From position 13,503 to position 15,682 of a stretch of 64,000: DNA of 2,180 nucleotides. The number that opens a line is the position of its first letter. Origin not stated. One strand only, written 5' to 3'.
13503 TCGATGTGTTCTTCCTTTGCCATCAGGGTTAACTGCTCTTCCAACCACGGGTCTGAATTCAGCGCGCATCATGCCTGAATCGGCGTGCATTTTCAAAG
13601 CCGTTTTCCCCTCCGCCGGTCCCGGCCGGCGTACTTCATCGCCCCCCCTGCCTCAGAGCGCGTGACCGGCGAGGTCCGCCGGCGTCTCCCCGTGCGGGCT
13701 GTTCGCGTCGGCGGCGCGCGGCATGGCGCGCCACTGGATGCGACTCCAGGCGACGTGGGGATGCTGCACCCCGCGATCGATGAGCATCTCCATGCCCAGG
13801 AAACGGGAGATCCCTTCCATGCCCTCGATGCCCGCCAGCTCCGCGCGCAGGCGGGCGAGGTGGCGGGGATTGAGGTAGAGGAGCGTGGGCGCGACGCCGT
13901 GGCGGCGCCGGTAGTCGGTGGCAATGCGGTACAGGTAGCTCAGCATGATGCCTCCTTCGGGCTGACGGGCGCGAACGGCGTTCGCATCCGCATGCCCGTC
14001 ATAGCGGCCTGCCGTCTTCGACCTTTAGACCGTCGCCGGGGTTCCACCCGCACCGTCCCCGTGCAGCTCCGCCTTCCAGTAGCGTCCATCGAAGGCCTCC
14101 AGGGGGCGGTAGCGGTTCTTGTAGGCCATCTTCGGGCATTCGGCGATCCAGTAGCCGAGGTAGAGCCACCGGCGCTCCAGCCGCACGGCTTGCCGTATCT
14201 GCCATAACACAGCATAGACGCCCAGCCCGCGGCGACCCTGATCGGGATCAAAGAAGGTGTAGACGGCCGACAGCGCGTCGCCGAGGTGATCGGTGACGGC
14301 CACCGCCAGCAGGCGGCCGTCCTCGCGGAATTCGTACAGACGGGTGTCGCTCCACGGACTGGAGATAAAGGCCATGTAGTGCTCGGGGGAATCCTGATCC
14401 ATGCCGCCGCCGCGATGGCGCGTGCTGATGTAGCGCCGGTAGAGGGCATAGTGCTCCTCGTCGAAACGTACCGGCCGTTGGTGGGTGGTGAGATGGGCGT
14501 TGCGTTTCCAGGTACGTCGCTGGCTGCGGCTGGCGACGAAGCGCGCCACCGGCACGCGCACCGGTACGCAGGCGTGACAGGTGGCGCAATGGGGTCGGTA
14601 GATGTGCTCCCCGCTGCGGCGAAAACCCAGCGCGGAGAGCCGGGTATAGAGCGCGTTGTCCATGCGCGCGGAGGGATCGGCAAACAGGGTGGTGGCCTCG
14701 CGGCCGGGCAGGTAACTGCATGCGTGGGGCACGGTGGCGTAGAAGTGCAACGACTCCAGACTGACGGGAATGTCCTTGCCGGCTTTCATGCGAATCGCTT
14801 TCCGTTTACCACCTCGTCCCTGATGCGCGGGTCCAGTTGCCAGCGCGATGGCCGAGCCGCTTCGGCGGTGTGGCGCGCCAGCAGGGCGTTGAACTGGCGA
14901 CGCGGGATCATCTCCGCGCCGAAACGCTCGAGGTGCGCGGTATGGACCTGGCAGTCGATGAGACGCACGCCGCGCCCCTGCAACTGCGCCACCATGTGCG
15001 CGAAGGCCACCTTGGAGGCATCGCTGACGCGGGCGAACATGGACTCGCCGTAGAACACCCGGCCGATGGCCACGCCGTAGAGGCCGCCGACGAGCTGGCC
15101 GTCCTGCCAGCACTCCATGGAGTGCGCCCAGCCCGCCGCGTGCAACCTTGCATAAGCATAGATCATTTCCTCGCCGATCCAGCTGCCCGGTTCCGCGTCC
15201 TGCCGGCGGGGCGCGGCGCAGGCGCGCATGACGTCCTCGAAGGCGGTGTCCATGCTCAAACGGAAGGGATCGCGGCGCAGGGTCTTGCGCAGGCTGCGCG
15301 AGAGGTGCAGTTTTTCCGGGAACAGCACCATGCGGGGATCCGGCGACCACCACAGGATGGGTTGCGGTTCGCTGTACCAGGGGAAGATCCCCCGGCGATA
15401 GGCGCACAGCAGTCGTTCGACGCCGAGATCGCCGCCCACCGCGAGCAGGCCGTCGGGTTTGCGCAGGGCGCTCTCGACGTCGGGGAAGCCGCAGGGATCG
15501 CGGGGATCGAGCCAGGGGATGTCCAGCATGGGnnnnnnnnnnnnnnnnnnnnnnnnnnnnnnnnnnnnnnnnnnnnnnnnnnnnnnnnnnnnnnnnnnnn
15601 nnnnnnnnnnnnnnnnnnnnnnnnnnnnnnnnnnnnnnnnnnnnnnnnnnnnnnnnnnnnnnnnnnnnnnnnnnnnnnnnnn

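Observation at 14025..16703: Three consecutive aminoacyl-tRNA-dependent-transferase-like genes: bpt, aat and a FemAB-like DUF482 protein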

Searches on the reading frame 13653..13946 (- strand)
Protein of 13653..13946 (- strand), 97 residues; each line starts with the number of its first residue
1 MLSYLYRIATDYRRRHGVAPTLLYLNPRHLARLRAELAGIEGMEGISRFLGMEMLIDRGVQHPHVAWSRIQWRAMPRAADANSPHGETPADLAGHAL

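Call 4: search_protein_families(library=pfam, proteins=[window:13653-13946:-], max_evalue=0.01)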
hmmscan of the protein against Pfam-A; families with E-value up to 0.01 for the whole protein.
window:13653-13946:- (97 aa): 0 families

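Call 6: search_protein_families(library=ncbifam, proteins=[window:13653-13946:-], max_evalue=0.01)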
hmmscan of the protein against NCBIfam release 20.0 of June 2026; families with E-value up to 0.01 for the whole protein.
window:13653-13946:- (97 aa): 0 families

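Call 77: find_homologous_proteins(query=window:13653-13946:-, max_evalue=0.001)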
Query window:13653-13946:- (97 aa): 3 proteins with E <= 0.001 among 5 candidates.
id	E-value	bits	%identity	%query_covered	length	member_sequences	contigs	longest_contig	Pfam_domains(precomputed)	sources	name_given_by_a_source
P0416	6.5e-59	214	100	100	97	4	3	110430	-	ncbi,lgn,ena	-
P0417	6.7e-33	131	81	74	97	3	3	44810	-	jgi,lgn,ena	-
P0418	3.5e-28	115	70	75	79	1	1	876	-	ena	-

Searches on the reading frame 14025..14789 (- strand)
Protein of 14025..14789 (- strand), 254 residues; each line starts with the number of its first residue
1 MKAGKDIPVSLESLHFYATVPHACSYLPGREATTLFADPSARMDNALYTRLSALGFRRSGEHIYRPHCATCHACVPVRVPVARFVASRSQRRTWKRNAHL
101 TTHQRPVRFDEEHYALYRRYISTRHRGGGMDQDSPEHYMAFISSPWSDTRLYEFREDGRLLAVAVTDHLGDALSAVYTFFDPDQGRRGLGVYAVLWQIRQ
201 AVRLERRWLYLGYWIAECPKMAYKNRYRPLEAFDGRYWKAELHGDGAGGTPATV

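Call 4: search_protein_families(library=pfam, proteins=[window:14025-14780:-], max_evalue=0.01)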
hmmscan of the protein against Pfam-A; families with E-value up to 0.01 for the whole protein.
window:14025-14780:- (251 aa): 3 families
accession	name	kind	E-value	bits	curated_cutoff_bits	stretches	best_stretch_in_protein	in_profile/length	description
PF04377.21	ATE_C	-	1.4e-42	145.6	25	1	109-230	1-121/122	Arginine-tRNA-protein transferase, C terminus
PF04376.19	ATE_N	-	2.9e-25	88.7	27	1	19-89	1-72/72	Arginine-tRNA-protein transferase, N terminus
PF13480.13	Acetyltransf_6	-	1.9e-06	28.5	22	1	85-210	1-136/143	Acetyltransferase (GNAT) domain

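Call 6: search_protein_families(library=ncbifam, proteins=[window:14025-14789:-], max_evalue=0.01)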
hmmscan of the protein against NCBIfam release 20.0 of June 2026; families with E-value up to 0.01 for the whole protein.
window:14025-14789:- (254 aa): 7 families
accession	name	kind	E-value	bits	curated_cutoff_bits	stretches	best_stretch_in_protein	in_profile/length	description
NF002341.0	PRK01305.1-1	equivalog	1.3e-104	349.3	252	1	6-240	6-239/247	arginyltransferase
NF002342.0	PRK01305.1-3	equivalog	6.6e-100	333.6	205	1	11-239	8-236/239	arginyltransferase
NF002343.0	PRK01305.1-4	equivalog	1.8e-70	237.1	267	1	13-240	9-243/256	arginyltransferase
NF002345.0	PRK01305.2-2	equivalog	4.2e-70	236.4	246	1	13-239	5-229/230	arginyltransferase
NF002347.0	PRK01305.2-4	equivalog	5.1e-65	219.6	358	1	20-240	14-232/236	arginyltransferase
NF002346.0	PRK01305.2-3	equivalog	1.7e-64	217.7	170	1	20-239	24-243/247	arginyltransferase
NF002344.0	PRK01305.2-1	equivalog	1.9e-46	158.7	252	1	19-235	8-226/241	arginyltransferase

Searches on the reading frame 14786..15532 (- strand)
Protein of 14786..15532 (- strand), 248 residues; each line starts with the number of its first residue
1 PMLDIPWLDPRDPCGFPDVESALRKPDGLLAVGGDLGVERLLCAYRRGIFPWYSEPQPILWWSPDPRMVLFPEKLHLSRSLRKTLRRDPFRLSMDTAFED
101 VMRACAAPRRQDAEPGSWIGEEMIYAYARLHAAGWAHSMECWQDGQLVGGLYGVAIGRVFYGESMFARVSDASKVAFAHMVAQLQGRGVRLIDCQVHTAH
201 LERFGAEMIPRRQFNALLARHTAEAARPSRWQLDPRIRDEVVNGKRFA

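Call 4: search_protein_families(library=pfam, proteins=[window:14786-15532:-], max_evalue=0.01)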
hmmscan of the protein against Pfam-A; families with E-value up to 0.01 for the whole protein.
window:14786-15532:- (248 aa): 2 families
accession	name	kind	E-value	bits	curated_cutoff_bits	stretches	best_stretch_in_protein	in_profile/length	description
PF03588.20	Leu_Phe_trans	-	4.8e-77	257.7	22.7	1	39-210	2-171/171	Leucyl/phenylalanyl-tRNA protein transferase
PF13480.13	Acetyltransf_6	-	2.2e-06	28.3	22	1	77-193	7-133/143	Acetyltransferase (GNAT) domain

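Call 6: search_protein_families(library=ncbifam, proteins=[window:14786-15529:-], max_evalue=0.01)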
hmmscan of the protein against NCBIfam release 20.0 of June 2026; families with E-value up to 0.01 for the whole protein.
window:14786-15529:- (247 aa): 1 family
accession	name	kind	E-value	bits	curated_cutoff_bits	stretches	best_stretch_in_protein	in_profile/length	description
TIGR00667.1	aat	equivalog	1e-64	217.6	143.55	1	41-222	6-184/193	leucyl/phenylalanyl-tRNA--protein transferase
